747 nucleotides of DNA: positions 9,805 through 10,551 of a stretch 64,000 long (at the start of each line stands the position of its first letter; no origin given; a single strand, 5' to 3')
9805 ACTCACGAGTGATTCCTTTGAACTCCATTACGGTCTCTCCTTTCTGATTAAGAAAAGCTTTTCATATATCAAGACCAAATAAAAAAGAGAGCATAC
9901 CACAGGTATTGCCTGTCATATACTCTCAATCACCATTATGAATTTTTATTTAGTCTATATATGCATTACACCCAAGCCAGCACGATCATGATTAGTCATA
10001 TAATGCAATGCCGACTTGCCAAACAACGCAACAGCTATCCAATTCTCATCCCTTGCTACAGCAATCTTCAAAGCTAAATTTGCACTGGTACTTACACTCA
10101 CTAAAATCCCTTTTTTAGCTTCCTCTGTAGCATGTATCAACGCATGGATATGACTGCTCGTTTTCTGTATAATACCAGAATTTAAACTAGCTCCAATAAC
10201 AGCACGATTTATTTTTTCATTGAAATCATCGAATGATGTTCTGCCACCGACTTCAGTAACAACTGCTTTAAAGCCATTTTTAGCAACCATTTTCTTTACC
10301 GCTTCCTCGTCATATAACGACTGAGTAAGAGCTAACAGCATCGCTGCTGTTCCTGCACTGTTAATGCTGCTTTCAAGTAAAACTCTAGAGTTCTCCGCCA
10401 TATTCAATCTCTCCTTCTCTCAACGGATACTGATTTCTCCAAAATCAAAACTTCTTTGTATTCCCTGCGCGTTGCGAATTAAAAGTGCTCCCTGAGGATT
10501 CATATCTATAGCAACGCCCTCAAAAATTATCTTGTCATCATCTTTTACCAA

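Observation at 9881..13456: Two HutP-family paralogs with terminator leaders inside the malonate decarboxylase locus: a candidate new antitermination switch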

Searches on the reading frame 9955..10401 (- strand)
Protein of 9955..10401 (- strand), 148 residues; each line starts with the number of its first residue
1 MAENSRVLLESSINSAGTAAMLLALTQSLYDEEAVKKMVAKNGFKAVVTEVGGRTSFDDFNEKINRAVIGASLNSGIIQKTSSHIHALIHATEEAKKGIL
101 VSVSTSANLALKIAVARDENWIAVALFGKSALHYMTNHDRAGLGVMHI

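Call 3: search_protein_families(library=pfam, proteins=[window:9955-10401:-])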
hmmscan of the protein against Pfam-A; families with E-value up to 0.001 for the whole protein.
window:9955-10401:- (148 aa): 1 family
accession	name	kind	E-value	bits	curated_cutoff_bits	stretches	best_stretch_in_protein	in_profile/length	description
PF09021.16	HutP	-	3.3e-34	118.3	25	1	17-146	2-128/128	HutP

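Call 4: search_protein_families(library=ncbifam, proteins=[window:9955-10401:-])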
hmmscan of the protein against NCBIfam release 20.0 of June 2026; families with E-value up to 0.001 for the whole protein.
window:9955-10401:- (148 aa): 1 family
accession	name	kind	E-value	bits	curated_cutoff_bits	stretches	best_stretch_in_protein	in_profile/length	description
NF002838.1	PRK03065.1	equivalog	6.1e-09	36.1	155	1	15-148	7-147/147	histidine utilization transcription antiterminator HutP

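Call 7: search_solved_structures(query=window:9955-10401:-, max_evalue=1, show_alignments=2)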
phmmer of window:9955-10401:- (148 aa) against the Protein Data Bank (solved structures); distinct sequences matched with E-value up to 1: 3.
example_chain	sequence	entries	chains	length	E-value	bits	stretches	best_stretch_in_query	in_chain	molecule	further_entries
1wmq_A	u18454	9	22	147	2.6e-05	27.6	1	19-148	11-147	Hut operon positive regulatory protein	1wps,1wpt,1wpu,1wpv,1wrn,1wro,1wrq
1vea_A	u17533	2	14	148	2.6e-05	27.6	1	19-148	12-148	Hut operon positive regulatory protein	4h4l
4ok9_A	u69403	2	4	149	0.17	15.3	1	82-148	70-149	Hut operon positive regulatory protein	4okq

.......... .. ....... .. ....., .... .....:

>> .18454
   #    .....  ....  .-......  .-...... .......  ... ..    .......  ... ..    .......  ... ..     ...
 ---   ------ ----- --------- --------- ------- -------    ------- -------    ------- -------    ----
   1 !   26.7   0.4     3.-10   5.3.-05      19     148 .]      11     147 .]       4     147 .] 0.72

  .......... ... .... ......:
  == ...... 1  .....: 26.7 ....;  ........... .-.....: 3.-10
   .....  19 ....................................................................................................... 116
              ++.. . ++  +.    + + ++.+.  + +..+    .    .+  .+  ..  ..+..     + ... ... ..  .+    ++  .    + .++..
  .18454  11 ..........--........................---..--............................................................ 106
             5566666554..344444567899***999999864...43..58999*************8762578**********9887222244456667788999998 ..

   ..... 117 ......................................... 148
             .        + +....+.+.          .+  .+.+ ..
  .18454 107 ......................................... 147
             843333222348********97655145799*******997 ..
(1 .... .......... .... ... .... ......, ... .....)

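Call 11: find_homologous_proteins(query=window:9955-10401:-, max_evalue=0.00001)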
Query window:9955-10401:- (148 aa): 454 proteins with E <= 0.00001 among 548 candidates; the best 120 are listed.
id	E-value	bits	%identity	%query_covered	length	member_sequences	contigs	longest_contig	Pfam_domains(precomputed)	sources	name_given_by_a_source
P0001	1.5e-85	302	100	100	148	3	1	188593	PF09021.17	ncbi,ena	-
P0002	6.8e-80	283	92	100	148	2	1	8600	PF09021.17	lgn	-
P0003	2.4e-76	272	89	100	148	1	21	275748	PF09021.17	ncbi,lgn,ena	-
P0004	4.0e-76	271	88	100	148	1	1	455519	PF09021.17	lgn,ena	-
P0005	6.0e-76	271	88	100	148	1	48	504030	PF09021.17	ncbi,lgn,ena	-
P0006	6.6e-76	270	86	100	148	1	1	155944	PF09021.17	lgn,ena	-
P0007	8.1e-76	270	88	100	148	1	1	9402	PF09021.17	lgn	-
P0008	1.5e-75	269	87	100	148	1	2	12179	PF09021.17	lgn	-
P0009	1.6e-75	269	87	100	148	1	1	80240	PF09021.17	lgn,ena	-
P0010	1.9e-75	269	88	100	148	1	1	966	PF09021.17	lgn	-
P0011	2.0e-75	269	87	100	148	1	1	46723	PF09021.17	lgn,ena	-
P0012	2.0e-75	269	88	100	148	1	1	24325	PF09021.17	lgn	-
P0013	2.3e-75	269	87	100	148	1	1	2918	PF09021.17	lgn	-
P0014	2.4e-75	269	87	100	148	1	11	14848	PF09021.17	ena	-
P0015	2.4e-75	269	87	100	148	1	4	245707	PF09021.17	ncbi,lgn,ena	-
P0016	2.7e-75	268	87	100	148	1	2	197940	PF09021.17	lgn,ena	-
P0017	2.8e-75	268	87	100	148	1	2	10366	PF09021.17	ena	-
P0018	3.0e-75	268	86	100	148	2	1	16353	PF09021.17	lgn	-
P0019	3.3e-75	268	86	100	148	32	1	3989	PF09021.17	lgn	-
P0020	3.5e-75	268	87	100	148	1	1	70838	PF09021.17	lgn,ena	-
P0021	4.4e-75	268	87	100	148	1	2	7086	PF09021.17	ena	-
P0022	5.2e-75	268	86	100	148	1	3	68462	PF09021.17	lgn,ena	-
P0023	5.3e-75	268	87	100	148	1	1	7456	PF09021.17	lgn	-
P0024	5.3e-75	267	87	100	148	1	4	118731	PF09021.17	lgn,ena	-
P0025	5.9e-75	267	87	99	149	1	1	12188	PF09021.17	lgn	-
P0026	6.3e-75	267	86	100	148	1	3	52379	PF09021.17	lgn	-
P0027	1.5e-74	266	87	100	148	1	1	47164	PF09021.17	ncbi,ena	-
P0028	2.0e-74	266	87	100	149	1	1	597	PF09021.17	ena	-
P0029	4.4e-74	265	86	100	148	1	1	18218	PF09021.17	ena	-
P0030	1.5e-73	263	85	100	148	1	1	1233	PF09021.17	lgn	-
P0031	4.1e-72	258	84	100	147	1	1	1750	PF09021.17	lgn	-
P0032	1.5e-70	253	84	100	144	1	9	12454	PF09021.17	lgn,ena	-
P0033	2.1e-69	249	81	100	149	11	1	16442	PF09021.17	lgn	-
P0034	6.6e-69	248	81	100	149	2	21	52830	PF09021.17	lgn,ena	-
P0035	9.1e-69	247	80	95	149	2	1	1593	PF09021.17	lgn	-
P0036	2.6e-68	246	78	98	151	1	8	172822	PF09021.17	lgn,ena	-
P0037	2.8e-68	246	82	95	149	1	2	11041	PF09021.17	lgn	-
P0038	3.2e-68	246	82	95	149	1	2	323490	PF09021.17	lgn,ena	-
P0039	4.9e-68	245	80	100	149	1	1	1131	PF09021.17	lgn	-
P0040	5.0e-68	245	79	100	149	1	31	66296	PF09021.17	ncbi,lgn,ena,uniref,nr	ncbi:HutP family protein [uncultured Phascolarctobacterium sp.]|uniref:HutP family protein n=1 Tax=u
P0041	5.5e-68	245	82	95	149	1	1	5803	PF09021.17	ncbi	-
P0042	5.5e-68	245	82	95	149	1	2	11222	PF09021.17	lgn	-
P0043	7.2e-68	244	81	95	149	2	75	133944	PF09021.17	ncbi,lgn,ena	-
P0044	8.4e-68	244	79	98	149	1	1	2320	PF09021.17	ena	-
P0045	1.2e-67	244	81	95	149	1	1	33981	PF09021.17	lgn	-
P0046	1.4e-67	243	78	100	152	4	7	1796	PF09021.17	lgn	-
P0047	1.5e-67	243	79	98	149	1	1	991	PF09021.17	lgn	-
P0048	1.8e-67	243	81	95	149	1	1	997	PF09021.17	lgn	-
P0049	1.8e-67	243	81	95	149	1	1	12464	PF09021.17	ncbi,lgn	-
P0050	2.0e-67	243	79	98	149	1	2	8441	PF09021.17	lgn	-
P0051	2.1e-67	243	79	98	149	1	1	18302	PF09021.17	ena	-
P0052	2.1e-67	243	78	99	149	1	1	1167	PF09021.17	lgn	-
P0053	2.7e-67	243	78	99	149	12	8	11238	PF09021.17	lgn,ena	-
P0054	2.8e-67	243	79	95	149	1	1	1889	PF09021.17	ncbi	-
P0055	2.9e-67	243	76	99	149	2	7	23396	PF09021.17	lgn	-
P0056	4.2e-67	242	78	99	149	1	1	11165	PF09021.17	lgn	-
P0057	4.3e-67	242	80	95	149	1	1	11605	PF09021.17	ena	-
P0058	4.8e-67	242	81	95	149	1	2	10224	PF09021.17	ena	-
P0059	5.7e-67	242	79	100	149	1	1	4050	PF09021.17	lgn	-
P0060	5.8e-67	242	81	95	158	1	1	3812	PF09021.17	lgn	-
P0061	8.4e-67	241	79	100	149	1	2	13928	PF09021.17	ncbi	-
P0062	8.4e-67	241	77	100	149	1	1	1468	PF09021.17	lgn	-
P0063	1.6e-66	240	80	95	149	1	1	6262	PF09021.17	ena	-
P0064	2.2e-66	240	81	95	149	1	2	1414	PF09021.17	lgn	-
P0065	2.4e-66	240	76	100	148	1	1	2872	PF09021.17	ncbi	-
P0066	2.5e-66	239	76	100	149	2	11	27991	PF09021.17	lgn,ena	-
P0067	3.7e-66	239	76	100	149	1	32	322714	PF09021.17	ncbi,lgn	-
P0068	7.8e-66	238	78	99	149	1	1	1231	PF09021.17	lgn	-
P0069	9.7e-66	238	77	95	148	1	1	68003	PF09021.17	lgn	-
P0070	9.8e-66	238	77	100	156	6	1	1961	PF09021.17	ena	-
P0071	1.2e-65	237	79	95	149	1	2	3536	PF09021.17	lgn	-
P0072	1.3e-65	237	77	99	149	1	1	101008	PF09021.17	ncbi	-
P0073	1.5e-65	237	79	95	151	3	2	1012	PF09021.17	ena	-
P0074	1.7e-65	237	79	95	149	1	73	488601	PF09021.17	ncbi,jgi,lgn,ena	jgi:hut operon positive regulatory protein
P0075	1.7e-65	237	77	99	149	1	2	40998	PF09021.17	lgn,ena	-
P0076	3.1e-65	236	80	95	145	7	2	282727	PF09021.17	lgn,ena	-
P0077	3.2e-65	236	77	95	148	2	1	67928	PF09021.17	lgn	-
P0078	4.6e-65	235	79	95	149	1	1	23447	PF09021.17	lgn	-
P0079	5.9e-65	235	78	95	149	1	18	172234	PF09021.17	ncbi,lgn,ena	-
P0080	1.1e-64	234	76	99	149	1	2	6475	PF09021.17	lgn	-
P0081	1.8e-64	233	77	100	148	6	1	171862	PF09021.17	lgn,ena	-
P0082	2.0e-64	233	75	95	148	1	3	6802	PF09021.17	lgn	-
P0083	2.4e-64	233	79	95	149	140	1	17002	PF09021.17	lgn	-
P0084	4.5e-64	232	77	95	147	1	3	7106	PF09021.17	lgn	-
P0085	4.5e-64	232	75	99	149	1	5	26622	PF09021.17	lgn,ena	-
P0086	5.9e-64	232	75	99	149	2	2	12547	PF09021.17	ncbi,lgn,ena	-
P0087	6.6e-64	232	75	99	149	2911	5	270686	PF09021.17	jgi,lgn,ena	-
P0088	6.9e-64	232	79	95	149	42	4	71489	PF09021.17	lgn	-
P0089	1.1e-63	231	75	99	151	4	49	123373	PF09021.17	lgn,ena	-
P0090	1.2e-63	231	76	99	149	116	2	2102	PF09021.17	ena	-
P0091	1.6e-63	230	74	100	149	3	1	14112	PF09021.17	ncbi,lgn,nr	ncbi:MAG: HutP family protein [Parabacteroides sp.]|nr:HutP family protein [Parabacteroides sp.]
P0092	2.7e-63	230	77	95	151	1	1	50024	PF09021.17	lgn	-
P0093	3.6e-63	229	73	99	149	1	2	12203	PF09021.17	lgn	-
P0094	3.7e-63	229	71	100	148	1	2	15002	PF09021.17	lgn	-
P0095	9.3e-63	228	74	99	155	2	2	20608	PF09021.17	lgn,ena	-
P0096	1.2e-62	228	74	95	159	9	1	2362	PF09021.17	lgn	-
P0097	2.1e-62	227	75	99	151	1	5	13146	PF09021.17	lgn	-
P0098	4.9e-62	226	72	100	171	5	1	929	PF09021.17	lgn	-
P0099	5.8e-62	225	74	99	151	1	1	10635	PF09021.17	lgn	-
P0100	9.1e-62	225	73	99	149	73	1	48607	PF09021.17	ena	-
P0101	2.0e-61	224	79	95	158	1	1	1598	PF09021.17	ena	-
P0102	2.1e-61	224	71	100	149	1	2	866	PF09021.17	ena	-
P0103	2.7e-61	223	74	99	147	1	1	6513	PF09021.17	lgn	-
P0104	3.2e-61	223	71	99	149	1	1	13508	PF09021.17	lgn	-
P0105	6.8e-61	222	75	99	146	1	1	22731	PF09021.17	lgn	-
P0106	9.1e-61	221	70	95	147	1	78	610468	PF09021.17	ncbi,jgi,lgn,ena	ncbi:MAG: HutP family protein [Negativicutes bacterium]|jgi:HutP.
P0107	1.5e-60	221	75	95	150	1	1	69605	PF09021.17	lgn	-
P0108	2.2e-60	220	77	95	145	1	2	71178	PF09021.17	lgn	-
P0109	2.2e-60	220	77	95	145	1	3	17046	PF09021.17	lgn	-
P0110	3.2e-60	220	69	95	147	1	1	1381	PF09021.17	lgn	-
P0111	4.1e-60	219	69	95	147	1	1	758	PF09021.17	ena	-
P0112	5.3e-60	219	77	93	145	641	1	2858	PF09021.17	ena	-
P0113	5.4e-60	219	69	95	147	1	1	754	PF09021.17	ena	-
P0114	5.4e-60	219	73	99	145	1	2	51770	PF09021.17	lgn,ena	-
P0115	5.6e-60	219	71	95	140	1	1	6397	PF09021.17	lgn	-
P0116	6.1e-60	219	73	99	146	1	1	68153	PF09021.17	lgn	-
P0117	6.5e-60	219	68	100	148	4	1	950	PF09021.17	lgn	-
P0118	6.6e-60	219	69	95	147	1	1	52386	PF09021.17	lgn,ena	-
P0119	7.2e-60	219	73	99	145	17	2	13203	PF09021.17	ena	-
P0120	8.0e-60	218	69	95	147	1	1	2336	PF09021.17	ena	-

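Call 13: find_encoding_contigs(protein=P0106, flank=8000, max_places=3)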
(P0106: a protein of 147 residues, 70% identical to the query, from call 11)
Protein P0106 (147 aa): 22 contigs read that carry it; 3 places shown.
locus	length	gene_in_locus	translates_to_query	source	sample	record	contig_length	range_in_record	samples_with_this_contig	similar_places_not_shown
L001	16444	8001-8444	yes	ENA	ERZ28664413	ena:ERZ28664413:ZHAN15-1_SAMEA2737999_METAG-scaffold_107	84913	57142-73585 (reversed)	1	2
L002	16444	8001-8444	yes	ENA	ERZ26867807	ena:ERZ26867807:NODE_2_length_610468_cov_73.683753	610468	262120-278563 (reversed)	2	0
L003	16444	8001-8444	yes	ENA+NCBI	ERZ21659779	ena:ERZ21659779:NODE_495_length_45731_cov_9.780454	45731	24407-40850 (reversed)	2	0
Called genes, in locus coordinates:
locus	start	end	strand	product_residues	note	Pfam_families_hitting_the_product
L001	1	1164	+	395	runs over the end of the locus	PF03308:MeaB, PF02492:cobW (faint)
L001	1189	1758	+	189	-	PF01625:PMSR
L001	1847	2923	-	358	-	PF19200:MupG_N, PF05913:MupG_C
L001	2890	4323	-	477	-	PF00367:PTS_EIIB (weak), PF02378:PTS_EIIC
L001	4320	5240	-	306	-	PF13580:SIS_2, PF22198:GKRP_SIS_2 (weak), PF22645:GKRP_SIS_N, PF01380:SIS, PF20741:GKRP-like_C (weak)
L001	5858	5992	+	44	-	-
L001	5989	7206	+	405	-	PF03977:OAD_beta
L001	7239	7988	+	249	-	PF03099:BPL_LplA_LipB, PF02237:BPL_C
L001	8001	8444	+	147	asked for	PF09021:HutP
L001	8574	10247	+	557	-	PF16957:Mal_decarbox_Al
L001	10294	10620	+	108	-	PF06857:ACP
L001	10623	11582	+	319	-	PF01039:Carboxyl_trans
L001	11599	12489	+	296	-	PF01039:Carboxyl_trans, PF03255:ACCA (weak), PF06833:MdcE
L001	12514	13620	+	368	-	PF27502:MadH_C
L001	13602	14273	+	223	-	PF20866:MdcG_N, PF10620:MdcG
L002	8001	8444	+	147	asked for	PF09021:HutP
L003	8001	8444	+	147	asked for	PF09021:HutP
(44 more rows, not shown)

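Call 14: find_encoding_contigs(protein=P0074, flank=8000, max_places=3)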
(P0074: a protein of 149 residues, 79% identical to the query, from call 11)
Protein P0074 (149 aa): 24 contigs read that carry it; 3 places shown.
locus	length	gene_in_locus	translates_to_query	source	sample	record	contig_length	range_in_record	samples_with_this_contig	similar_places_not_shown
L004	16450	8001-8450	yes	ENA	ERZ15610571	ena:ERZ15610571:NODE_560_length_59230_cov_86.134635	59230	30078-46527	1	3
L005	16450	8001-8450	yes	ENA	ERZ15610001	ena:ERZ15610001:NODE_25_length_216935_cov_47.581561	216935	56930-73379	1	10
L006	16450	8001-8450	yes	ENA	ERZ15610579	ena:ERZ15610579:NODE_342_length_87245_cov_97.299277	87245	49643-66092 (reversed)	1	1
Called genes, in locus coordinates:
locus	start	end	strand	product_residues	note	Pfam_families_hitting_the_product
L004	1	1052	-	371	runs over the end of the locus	PF04389:Peptidase_M28, PF05343:Peptidase_M42 (faint), PF01546:Peptidase_M20, PF07687:M20_dimer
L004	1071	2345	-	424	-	PF03606:DcuC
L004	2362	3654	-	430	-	PF09587:PGA_cap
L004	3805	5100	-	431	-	-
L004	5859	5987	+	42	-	-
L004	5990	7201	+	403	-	PF03977:OAD_beta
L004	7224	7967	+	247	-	PF03099:BPL_LplA_LipB, PF16917:BPL_LplA_LipB_2, PF02237:BPL_C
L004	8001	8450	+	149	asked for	PF09021:HutP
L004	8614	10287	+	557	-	PF16957:Mal_decarbox_Al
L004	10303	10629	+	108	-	PF06857:ACP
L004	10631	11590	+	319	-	PF01039:Carboxyl_trans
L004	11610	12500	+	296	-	PF01039:Carboxyl_trans, PF03255:ACCA (weak), PF06833:MdcE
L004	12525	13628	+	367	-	PF27502:MadH_C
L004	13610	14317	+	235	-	PF10620:MdcG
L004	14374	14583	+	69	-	PF00364:Biotin_lipoyl, PF25917:BSH_RND, PF25973:BSH_CzcB (faint), PF26077:BSH_Fcp1 (faint)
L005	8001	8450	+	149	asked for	PF09021:HutP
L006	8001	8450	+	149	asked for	PF09021:HutP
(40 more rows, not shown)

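Call 23: find_related_loci(query=A1, collection=genome_contigs, flank=7000)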
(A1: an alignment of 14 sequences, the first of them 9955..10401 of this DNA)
Query A1 (148 aa) in genome_contigs; peptide patterns used: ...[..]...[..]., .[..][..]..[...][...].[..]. (x = any residue, [..] = any of these).
67 stretches matched a pattern; 34 encode a relative of the query (tblastn E <= 1e-3); 32 distinct loci.
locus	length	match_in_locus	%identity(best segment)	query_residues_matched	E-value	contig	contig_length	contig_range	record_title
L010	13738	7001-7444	89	1-148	1e-85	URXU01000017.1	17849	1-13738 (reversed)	uncultured Phascolarctobacterium sp. isolate UMGS1456 genome assembly, contig: NODE_922_length_17849_cov_16.527515, whol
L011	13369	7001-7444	86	1-148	1e-84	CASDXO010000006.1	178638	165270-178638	uncultured Phascolarctobacterium sp. isolate SI.B26.metabat-bins.31 genome assembly, contig: SI.B26.metabat-bins.31.fa_k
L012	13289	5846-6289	86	1-148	2e-84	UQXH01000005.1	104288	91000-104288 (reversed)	uncultured Phascolarctobacterium sp. isolate UMGS733 genome assembly, contig: NODE_36_length_104288_cov_8.596759, whole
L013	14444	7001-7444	84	1-148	8e-84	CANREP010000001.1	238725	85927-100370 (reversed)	MAG: uncultured Phascolarctobacterium sp. isolate Lapin-023__bin98 genome assembly, contig: Lapin-023__NODE_15_length_23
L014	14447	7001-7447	82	1-148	1e-78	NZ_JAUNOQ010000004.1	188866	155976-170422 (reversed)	MAG: Phascolarctobacterium sp. isolate S34M_St_78 NODE_12_length_188866_cov_118.764945, whole genome shotgun sequence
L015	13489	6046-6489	78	1-148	7e-76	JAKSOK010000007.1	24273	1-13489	MAG: Phascolarctobacterium sp. isolate Horse_feces175 MAG175_7, whole genome shotgun sequence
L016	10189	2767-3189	81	8-148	1e-75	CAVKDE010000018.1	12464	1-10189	Duodenibacillus sp. isolate H07656-L1_cleanbin_000015 genome assembly, contig: Spades_H07656-L1_contig_1610, whole genom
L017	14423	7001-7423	81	8-148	1e-75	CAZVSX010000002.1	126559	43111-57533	MAG TPA_asm: uncultured Phascolarctobacterium sp. isolate binchicken_co370_222 genome assembly, contig: NODE_187_length_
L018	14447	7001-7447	79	1-148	6e-76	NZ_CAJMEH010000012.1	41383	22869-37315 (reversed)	MAG: uncultured Phascolarctobacterium sp. isolate ERR321601-bin.32, whole genome shotgun sequence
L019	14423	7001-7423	81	8-148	1e-75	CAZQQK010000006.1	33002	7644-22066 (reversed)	MAG TPA_asm: uncultured Phascolarctobacterium sp. isolate SRP350583_co2_162 genome assembly, contig: NODE_1709_length_33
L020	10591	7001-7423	79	8-148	4e-74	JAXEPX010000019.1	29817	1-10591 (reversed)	MAG: Phascolarctobacterium sp. isolate SUG3080 k141_3524955, whole genome shotgun sequence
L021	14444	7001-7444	76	1-148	4e-74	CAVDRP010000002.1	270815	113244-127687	Bacteroidaceae bacterium isolate G02647-L1_cleanbin_000024 genome assembly, contig: Spades_G02647-L1_contig_7, whole gen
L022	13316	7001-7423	81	8-148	9e-74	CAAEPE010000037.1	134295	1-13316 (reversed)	MAG TPA_asm: uncultured Phascolarctobacterium sp., isolate HGM14017, WGS project CAAEPE010000000 data, contig: ERS537369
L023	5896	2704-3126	79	8-148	3e-73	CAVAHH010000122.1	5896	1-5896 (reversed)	bacterium isolate H07605-L1_cleanbin_000016 genome assembly, contig: Spades_H07605-L1_contig_4375, whole genome shotgun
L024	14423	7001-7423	79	8-148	2e-73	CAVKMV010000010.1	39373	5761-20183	Ruminococcus intestinalis isolate H07659-L1_cleanbin_000011 genome assembly, contig: Spades_H07659-L1_contig_415, whole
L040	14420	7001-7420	52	8-148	8e-46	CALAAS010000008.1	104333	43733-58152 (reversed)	MAG TPA_asm: uncultured Clostridium sp. isolate ERR318703_bin.109_CONCOCT_v1.1_MAG genome assembly, contig: ERZ1764592.1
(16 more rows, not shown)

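Call 34: predict_structure(alignment_id=A1)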
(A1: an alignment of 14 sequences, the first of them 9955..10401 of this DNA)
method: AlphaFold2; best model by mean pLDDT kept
length: 148 residues; sequences in the alignment: 14
mean_pLDDT: 85.3   pTM: 0.83
mean pLDDT of the five models: 85.3, 85.3, 85.0, 83.9, 77.6
residues with pLDDT >= 90: 84; 70-90: 42; 50-70: 21; < 50: 1
segments of 3 or more residues with pLDDT < 50: none
pLDDT, mean of each block of 10 residues (from residue 1): 69 92 90 93 94 78 92 95 93 84 60 94 88 68 91
secondary structure, 60 per line:
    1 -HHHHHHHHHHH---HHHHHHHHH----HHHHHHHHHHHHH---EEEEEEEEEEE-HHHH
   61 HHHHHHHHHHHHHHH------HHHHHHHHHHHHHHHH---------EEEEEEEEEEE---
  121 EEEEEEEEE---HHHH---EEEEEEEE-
elements in order: H2-12 H16-24 H29-41 E45-55 H57-75 H82-97 E107-117 E121-129 H133-136 E140-147
